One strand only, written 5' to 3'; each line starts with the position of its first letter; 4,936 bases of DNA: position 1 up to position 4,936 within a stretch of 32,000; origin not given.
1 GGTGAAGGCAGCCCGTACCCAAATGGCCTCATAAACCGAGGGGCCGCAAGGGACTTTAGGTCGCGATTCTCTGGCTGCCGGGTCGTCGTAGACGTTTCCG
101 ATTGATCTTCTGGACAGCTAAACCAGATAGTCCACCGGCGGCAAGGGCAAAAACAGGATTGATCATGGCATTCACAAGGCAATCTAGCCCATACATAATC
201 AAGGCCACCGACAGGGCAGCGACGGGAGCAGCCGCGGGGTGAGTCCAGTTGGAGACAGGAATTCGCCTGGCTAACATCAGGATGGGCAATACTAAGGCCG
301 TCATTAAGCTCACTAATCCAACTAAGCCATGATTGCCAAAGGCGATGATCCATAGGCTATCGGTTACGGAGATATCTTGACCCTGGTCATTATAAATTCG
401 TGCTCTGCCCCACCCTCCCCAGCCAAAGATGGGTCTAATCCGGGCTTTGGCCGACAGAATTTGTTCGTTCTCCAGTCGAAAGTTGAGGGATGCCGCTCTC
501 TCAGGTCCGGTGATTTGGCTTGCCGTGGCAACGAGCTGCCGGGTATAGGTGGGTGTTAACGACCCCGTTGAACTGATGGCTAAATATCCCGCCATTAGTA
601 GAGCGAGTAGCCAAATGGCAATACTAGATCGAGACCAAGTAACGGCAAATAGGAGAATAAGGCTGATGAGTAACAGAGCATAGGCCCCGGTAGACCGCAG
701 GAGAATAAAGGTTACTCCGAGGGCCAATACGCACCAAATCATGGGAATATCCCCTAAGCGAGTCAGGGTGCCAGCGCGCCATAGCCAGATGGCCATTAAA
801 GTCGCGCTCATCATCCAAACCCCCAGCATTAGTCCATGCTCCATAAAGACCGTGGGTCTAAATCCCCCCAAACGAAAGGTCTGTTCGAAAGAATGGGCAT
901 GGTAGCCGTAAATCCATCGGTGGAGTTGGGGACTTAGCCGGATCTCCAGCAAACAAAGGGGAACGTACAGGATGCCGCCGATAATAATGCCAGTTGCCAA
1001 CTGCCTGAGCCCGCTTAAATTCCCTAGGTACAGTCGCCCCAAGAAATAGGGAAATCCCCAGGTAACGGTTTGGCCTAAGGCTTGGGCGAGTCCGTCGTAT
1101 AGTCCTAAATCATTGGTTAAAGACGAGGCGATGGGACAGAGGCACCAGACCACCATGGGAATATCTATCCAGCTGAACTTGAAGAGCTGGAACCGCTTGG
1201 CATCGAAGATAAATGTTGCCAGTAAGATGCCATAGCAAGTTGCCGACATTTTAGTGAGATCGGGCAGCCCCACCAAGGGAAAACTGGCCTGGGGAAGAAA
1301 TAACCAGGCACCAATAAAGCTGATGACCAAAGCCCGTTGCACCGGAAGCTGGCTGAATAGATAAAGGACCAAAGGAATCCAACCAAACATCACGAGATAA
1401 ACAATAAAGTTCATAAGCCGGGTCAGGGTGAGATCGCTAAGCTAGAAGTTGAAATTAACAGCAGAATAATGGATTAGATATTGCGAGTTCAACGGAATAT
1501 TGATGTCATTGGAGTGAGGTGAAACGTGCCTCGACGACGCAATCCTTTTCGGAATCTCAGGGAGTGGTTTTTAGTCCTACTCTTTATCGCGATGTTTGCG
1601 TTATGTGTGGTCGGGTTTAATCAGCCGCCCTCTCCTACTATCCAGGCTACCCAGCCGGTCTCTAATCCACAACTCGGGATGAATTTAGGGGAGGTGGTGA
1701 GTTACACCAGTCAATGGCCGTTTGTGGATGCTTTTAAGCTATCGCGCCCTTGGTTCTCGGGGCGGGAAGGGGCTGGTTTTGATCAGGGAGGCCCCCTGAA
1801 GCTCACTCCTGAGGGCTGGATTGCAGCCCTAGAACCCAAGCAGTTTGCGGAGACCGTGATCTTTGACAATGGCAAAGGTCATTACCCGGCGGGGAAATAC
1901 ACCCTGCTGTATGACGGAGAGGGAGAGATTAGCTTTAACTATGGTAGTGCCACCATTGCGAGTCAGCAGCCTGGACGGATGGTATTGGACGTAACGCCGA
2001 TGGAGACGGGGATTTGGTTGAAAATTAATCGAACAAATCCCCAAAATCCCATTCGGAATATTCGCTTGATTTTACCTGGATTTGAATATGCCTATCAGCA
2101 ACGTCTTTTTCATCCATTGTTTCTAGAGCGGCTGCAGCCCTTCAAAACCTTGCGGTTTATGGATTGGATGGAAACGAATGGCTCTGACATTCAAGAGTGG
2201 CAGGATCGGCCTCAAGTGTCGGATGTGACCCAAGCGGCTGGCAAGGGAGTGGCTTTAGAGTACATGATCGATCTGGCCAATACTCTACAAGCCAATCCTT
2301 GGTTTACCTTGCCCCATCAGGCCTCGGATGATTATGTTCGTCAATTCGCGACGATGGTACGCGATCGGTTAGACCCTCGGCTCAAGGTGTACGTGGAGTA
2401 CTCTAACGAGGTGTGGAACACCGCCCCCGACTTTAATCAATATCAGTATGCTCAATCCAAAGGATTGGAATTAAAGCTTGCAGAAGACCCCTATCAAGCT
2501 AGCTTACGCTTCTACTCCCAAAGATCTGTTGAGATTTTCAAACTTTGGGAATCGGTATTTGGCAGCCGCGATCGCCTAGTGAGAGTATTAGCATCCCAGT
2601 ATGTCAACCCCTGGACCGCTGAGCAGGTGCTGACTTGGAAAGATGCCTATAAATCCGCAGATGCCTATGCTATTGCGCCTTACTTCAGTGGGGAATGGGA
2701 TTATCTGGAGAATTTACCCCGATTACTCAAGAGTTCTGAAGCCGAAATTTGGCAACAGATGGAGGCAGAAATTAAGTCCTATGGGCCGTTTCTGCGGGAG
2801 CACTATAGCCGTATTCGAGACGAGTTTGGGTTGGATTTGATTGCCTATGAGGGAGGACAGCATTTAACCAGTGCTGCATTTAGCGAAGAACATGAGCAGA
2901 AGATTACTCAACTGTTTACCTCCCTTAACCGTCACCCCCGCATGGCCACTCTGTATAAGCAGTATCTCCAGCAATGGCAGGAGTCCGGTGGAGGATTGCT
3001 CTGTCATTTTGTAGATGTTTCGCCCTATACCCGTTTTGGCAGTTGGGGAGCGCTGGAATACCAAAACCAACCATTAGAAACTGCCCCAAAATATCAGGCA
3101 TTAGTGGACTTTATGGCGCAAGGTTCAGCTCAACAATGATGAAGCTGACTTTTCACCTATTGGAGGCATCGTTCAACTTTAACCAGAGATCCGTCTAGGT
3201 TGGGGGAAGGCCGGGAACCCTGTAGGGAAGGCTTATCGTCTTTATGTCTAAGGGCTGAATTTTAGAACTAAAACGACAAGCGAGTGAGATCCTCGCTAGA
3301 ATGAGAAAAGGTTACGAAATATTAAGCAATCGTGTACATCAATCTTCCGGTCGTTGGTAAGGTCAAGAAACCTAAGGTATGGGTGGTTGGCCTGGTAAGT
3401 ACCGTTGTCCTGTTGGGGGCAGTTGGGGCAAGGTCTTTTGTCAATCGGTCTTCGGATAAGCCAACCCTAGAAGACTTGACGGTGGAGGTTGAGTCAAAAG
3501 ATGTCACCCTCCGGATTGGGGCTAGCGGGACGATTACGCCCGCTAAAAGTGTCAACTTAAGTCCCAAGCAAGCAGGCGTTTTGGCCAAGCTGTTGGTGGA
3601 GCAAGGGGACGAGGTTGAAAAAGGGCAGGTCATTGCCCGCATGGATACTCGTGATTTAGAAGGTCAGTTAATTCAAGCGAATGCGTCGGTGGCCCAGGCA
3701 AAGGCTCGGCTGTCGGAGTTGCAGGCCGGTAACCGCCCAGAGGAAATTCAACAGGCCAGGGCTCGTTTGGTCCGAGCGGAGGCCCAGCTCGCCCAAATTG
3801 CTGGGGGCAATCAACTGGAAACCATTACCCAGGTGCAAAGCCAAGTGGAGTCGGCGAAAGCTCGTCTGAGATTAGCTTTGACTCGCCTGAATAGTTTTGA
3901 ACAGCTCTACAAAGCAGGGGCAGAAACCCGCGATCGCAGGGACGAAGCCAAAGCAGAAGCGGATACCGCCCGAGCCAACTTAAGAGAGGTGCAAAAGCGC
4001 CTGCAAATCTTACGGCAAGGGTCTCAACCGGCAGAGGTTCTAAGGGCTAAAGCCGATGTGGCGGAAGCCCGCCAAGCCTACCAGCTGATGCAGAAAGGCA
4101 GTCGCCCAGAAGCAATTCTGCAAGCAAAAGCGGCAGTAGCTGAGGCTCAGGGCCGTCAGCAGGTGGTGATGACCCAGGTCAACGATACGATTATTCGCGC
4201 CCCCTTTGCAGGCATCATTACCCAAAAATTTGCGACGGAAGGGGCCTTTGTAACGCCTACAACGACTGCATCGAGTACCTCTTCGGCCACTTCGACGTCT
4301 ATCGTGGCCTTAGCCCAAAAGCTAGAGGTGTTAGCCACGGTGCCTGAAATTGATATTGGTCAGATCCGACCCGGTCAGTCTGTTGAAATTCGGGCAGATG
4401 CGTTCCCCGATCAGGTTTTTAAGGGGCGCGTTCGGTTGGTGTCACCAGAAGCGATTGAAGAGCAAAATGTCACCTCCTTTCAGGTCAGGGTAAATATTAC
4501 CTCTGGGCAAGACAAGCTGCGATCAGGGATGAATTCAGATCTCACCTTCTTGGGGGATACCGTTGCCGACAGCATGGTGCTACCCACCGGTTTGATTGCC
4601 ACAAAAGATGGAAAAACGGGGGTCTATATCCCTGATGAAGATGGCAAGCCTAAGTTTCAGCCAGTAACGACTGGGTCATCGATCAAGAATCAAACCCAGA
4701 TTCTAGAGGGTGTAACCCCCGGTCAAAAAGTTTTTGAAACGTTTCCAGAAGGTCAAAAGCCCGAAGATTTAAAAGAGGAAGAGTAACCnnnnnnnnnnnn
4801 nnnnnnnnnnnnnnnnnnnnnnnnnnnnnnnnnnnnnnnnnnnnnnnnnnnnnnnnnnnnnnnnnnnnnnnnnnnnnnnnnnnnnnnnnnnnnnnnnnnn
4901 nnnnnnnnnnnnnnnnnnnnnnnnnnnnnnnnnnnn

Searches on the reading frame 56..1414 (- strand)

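Call 7: search_protein_families(library=pfam, proteins=[window:56-1414:-], max_evalue=0.00001)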
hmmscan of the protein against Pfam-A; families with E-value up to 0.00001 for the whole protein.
window:56-1414:- (452 aa): 1 family
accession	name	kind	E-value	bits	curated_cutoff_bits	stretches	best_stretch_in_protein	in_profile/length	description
PF04932.20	Wzy_C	-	6.9e-06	26.4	31.7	1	229-369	3-147/149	O-Antigen ligase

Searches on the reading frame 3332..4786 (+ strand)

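Call 7: search_protein_families(library=pfam, proteins=[window:3332-4786:+], max_evalue=0.00001)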
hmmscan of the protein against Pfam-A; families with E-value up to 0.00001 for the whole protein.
window:3332-4786:+ (484 aa): 4 families
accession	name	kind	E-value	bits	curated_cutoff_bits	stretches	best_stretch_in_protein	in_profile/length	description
PF16576.10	HlyD_D23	-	2.1e-16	60.3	30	1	284-400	106-212/214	Barrel-sandwich domain of CusB or HlyD membrane-fusion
PF13437.12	HlyD_3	-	6.4e-11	43.4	22.2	1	288-399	2-106/106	HlyD family secretion protein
PF13533.13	Biotin_lipoyl_2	-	1.1e-10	41.4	29.8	1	74-105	1-32/32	Biotin-lipoyl like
PF12700.13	HlyD_2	-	2.6e-07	30.2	25.1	0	412-447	338-373/416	HlyD family secretion protein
